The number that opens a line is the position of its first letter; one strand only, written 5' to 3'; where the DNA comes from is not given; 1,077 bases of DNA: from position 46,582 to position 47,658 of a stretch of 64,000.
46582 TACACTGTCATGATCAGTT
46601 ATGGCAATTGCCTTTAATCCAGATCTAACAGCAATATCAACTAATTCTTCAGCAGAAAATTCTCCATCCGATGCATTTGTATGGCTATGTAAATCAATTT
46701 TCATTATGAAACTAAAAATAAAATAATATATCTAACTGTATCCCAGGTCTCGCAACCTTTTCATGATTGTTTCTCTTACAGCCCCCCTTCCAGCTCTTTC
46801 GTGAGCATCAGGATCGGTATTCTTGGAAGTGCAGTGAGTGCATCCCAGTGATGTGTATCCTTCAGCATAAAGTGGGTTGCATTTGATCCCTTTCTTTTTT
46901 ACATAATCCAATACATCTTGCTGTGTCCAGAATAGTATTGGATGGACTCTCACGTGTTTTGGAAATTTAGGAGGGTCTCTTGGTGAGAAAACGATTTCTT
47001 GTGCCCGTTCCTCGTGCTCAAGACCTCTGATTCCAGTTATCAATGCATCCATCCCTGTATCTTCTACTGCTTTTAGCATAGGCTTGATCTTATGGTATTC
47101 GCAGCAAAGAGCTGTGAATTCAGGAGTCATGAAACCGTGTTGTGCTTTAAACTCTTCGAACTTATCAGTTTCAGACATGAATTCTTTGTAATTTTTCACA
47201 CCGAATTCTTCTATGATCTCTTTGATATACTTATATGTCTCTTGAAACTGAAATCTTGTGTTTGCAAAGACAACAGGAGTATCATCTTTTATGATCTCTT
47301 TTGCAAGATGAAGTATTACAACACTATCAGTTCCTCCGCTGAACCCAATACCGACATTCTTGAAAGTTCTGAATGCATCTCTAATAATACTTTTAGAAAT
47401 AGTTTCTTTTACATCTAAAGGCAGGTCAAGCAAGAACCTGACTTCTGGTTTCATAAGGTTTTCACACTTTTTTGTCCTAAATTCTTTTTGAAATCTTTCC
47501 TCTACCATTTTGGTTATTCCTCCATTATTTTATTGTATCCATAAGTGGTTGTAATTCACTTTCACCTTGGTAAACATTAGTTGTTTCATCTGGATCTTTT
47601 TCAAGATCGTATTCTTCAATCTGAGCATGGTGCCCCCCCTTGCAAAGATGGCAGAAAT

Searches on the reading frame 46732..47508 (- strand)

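Call 27: search_protein_families(library=pfam, proteins=[window:46732-47508:-], max_evalue=0.01)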
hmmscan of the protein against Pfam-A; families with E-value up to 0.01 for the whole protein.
window:46732-47508:- (258 aa): 6 families
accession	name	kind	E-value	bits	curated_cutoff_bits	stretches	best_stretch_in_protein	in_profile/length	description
PF01507.26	PAPS_reduct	-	3.4e-43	148.1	22.5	1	55-228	5-174/175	Phosphoadenosine phosphosulfate reductase domain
PF00733.27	Asn_synthase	-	8.4e-05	22.8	21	1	34-121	3-89/354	Asparagine synthase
PF01171.26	ATP_bind_3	-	0.0001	22.5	27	1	52-123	2-79/182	PP-loop family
PF02540.23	NAD_synthase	-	0.00044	19.9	21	1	48-109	17-79/242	NAD synthase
PF18077.6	DUF5595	-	0.0052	17.2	29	0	101-123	15-37/73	Domain of unknown function (DUF5595)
PF06508.19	QueC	-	0.0092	15.9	22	0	55-107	5-56/210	Queuosine biosynthesis protein QueC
